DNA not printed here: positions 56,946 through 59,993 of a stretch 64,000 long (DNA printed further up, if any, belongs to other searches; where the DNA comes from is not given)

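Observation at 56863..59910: Compositionally foreign 916-aa coiled-coil protein gene with a CAA-repeat leader; possible metallophosphatase-like motifs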

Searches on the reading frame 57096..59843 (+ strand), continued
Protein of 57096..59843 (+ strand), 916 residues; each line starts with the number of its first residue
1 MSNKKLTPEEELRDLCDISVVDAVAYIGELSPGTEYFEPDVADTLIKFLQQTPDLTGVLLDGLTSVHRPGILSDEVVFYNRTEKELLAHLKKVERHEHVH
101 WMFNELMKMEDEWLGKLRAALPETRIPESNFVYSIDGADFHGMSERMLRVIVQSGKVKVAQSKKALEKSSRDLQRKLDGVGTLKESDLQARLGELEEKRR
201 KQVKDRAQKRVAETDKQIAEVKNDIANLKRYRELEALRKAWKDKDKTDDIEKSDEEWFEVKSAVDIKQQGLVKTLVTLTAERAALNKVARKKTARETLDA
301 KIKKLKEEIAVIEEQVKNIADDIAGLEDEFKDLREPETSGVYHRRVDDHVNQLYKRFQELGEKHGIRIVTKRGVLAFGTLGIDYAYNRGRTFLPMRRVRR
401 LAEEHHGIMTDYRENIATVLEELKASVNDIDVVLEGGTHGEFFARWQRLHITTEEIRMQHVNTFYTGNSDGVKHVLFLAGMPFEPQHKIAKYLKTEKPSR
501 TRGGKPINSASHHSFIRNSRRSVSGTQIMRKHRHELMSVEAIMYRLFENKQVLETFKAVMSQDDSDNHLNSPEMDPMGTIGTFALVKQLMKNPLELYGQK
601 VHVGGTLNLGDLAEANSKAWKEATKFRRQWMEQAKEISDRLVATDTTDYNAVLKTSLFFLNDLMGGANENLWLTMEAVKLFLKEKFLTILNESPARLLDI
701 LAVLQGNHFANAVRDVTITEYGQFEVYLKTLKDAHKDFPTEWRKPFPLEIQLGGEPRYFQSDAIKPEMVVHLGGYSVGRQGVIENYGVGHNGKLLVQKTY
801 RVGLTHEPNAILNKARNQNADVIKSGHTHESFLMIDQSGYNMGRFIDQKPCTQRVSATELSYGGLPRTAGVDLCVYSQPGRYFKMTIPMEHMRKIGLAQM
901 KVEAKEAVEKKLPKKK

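Call 37: find_encoding_contigs(protein=P0095, flank=8000, max_places=1)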
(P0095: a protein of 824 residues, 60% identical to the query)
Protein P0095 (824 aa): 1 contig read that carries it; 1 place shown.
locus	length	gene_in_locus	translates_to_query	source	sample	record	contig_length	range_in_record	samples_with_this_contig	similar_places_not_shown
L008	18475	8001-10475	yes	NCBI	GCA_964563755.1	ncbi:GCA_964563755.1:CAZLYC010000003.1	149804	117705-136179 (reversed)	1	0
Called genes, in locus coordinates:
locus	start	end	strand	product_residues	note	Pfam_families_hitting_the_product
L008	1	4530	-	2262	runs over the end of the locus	-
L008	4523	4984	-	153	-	-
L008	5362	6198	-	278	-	PF01944:SpoIIM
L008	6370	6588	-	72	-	-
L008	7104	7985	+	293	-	PF13365:Trypsin_2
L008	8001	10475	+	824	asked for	-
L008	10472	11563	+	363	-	PF13401:AAA_22 (faint), PF00004:AAA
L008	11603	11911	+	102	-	-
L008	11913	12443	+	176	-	PF13412:HTH_24 (faint)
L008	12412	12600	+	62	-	-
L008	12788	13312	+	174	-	-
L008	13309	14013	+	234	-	PF00990:GGDEF (weak)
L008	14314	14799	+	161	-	PF13412:HTH_24 (faint)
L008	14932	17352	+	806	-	-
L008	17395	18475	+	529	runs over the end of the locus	-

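Call 38: find_encoding_contigs(protein=P0126, flank=8000, max_places=1)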
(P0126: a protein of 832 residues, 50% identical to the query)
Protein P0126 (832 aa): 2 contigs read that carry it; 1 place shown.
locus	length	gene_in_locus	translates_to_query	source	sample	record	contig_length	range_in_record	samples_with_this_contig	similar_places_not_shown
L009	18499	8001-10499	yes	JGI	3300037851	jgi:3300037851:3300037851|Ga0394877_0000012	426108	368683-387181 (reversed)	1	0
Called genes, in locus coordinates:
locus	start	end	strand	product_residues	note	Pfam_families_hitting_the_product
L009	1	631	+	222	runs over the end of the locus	-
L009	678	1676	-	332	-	PF13545:HTH_Crp_2 (faint), PF01047:MarR (weak), PF01325:Fe_dep_repress (faint), PF13404:HTH_AsnC-type, PF13412:HTH_24, PF12840:HTH_20 (weak), PF13404:HTH_AsnC-type, PF13412:HTH_24, +7 more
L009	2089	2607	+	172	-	-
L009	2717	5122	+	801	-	PF13401:AAA_22 (faint), PF00004:AAA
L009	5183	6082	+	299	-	PF00227:Proteasome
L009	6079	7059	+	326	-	-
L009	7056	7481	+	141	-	-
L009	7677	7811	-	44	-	-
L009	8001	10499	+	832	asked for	-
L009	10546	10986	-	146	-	PF00173:Cyt-b5 (weak)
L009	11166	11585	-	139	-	-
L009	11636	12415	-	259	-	PF04240:Caroten_synth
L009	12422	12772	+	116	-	-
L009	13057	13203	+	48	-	-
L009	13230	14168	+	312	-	PF03773:ArsP_1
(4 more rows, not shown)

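Call 39: find_encoding_contigs(protein=P0134, flank=8000, max_places=1)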
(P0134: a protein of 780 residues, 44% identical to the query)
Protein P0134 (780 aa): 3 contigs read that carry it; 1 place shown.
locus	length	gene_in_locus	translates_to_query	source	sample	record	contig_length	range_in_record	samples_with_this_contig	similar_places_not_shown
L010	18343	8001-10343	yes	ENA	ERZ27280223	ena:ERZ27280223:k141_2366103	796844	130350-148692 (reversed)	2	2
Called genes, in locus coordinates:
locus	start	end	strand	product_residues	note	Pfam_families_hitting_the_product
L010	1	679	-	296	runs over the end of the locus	PF13691:Lactamase_B_4 (weak), PF23023:Anti-Pycsar_Apyc1, PF00753:Lactamase_B, PF12706:Lactamase_B_2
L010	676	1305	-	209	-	PF00702:Hydrolase, PF13419:HAD_2, PF13242:Hydrolase_like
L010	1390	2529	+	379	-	PF00579:tRNA-synt_1b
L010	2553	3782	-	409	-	PF00675:Peptidase_M16, PF05193:Peptidase_M16_C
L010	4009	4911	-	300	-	-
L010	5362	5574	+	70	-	-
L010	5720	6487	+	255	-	PF13365:Trypsin_2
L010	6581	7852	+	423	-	PF13401:AAA_22 (faint), PF00004:AAA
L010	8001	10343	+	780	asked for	-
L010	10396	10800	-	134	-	-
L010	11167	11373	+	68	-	PF01780:Ribosomal_L37ae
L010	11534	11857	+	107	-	PF01920:Prefoldin_2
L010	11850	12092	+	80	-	PF03685:UPF0147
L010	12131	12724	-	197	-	PF00924:MS_channel_2nd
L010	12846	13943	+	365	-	PF00350:Dynamin_N (faint), PF01926:MMR_HSR1, PF02421:FeoB_N, PF16897:MMR_HSR1_Xtn, PF02824:TGS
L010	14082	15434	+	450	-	-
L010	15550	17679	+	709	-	PF13522:GATase_6, PF13537:GATase_7, PF00733:Asn_synthase, PF03054:tRNA_Me_trans (faint), PF24167:DUF7411 (faint), PF00733:Asn_synthase, PF01902:Diphthami_syn_2_N, PF28410:Diphthami_syn_2_C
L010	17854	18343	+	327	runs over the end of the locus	PF02492:cobW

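Call 51: search_protein_families(library=pfam, alignment_id=A2, max_evalue=0.1)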
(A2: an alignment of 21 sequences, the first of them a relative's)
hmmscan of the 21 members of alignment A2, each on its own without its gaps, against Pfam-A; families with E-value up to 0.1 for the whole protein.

A. member 1, P0039 (793 aa): 2 families
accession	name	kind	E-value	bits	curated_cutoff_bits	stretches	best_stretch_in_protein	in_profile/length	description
PF09079.17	Cdc6_C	-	0.033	14.6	25.1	0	255-280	32-57/96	CDC6, C terminal winged helix domain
PF11083.13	Relaxase_C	-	0.076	13.7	30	0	113-195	32-122/125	C-terminal helical hairpin domain from relaxase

B. families by the number of members that match (of 21 scanned): 23 families
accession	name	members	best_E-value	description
PF03938.19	OmpH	3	0.00028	Outer membrane protein (OmpH-like)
PF00149.33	Metallophos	3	0.00032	Calcineurin-like phosphoesterase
PF06810.17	Phage_scaffold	2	0.011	Phage capsid assembly scaffolding protein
PF09079.17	Cdc6_C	2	0.033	CDC6, C terminal winged helix domain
PF10473.14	CENP-F_leu_zip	1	0.0034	Leucine-rich repeats of kinetochore protein Cenp-F/LEK1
PF12362.13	DUF3646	1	0.0061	DNA polymerase III gamma and tau subunits C terminal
PF18480.7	DUF5615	1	0.012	Domain of unknown function (DUF5615)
PF21148.3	NSUN5_fdxn-like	1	0.02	NOL1/NOP2/Sun domain family member 5, ferredoxin-like domain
PF07544.18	Med9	1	0.025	RNA polymerase II transcription mediator complex subunit 9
PF13469.12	Sulfotransfer_3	1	0.026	Sulfotransferase family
PF10145.14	PhageMin_Tail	1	0.028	Phage-related minor tail protein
PF05367.17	Phage_endo_I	1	0.029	Phage endonuclease I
PF15120.11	SPACA9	1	0.036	Sperm acrosome-associated protein 9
PF18954.5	DUF5697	1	0.041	Family of unknown function (DUF5697)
PF11932.13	DUF3450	1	0.044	Protein of unknown function (DUF3450)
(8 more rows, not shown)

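Call 57: find_related_loci(query=A1, collection=viral_contigs, flank=6000)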
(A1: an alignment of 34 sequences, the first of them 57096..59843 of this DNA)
Query A1 (916 aa) in viral_contigs; peptide patterns used: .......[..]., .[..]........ (x = any residue, [..] = any of these).
87 stretches matched a pattern, but none encodes a relative of the query by tblastn (E <= 1e-3).

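Call 66: find_encoding_contigs(protein=P0105, flank=6000, max_places=1)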
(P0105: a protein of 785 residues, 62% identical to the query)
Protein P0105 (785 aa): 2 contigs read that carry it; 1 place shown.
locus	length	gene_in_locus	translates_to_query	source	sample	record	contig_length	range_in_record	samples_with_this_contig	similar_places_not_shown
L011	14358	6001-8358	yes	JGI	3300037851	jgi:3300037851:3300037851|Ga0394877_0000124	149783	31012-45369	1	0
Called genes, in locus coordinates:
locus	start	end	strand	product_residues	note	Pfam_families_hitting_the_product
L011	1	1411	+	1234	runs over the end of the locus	-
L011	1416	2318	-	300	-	PF04014:MazE_antitoxin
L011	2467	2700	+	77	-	-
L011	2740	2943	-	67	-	-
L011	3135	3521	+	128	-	PF00571:CBS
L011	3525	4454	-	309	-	PF01048:PNP_UDP_1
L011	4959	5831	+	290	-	PF13365:Trypsin_2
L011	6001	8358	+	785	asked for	-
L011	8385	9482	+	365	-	PF13238:AAA_18 (faint), PF00004:AAA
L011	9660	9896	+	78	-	-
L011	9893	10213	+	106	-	-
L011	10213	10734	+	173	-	PF13412:HTH_24 (weak)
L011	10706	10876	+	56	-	-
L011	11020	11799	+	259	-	-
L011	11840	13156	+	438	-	PF01841:Transglut_core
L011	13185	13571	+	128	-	-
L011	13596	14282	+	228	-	PF00990:GGDEF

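Call 67: find_encoding_contigs(protein=P0122, flank=6000, max_places=1)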
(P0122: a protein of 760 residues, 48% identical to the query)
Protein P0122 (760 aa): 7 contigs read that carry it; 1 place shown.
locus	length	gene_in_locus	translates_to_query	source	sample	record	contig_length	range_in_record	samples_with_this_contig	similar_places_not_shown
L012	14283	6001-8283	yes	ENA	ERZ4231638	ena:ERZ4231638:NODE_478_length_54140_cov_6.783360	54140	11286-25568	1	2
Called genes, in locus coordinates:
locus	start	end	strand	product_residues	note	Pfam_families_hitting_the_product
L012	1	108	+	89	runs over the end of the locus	PF01866:Diphthamide_syn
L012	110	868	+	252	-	PF01866:Diphthamide_syn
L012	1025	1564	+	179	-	-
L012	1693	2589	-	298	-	PF04014:MazE_antitoxin (weak)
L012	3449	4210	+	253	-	PF13365:Trypsin_2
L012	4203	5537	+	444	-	PF13401:AAA_22 (faint), PF05496:RuvB_N (weak), PF06068:TIP49 (faint), PF12775:AAA_7 (weak), PF00004:AAA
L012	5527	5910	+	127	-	-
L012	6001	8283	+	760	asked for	-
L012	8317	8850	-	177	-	-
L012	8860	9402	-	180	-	-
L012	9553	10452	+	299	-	PF01207:Dus, PF01180:DHO_dh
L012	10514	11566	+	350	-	PF01546:Peptidase_M20, PF07687:M20_dimer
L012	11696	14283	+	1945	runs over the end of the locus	PF00082:Peptidase_S8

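Call 68: find_encoding_contigs(protein=P0103, flank=6000, max_places=1)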
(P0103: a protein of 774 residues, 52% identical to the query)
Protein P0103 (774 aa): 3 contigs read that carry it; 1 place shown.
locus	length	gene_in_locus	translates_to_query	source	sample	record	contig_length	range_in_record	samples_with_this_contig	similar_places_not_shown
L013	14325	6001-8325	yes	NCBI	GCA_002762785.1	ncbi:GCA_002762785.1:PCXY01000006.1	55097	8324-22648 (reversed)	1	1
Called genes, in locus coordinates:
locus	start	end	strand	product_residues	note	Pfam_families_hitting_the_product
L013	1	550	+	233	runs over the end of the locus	PF01138:RNase_PH, PF03725:RNase_PH_C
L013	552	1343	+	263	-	PF01138:RNase_PH, PF03725:RNase_PH_C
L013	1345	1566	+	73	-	PF01192:RNA_pol_Rpb6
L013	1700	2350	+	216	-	PF04191:PEMT (weak)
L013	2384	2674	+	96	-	PF04010:DUF357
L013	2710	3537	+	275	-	PF00702:Hydrolase, PF13419:HAD_2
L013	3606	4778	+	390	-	PF00069:Pkinase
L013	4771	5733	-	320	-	PF04014:MazE_antitoxin (faint)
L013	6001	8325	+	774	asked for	-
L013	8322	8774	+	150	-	-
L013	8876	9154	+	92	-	-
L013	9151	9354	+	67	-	-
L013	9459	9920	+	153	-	-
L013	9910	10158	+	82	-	-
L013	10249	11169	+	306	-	-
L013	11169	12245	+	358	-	PF13401:AAA_22 (faint), PF00004:AAA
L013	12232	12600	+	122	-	-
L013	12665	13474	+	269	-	PF01978:TrmB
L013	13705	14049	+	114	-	PF01981:PTH2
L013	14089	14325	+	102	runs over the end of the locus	PF00935:Ribosomal_L44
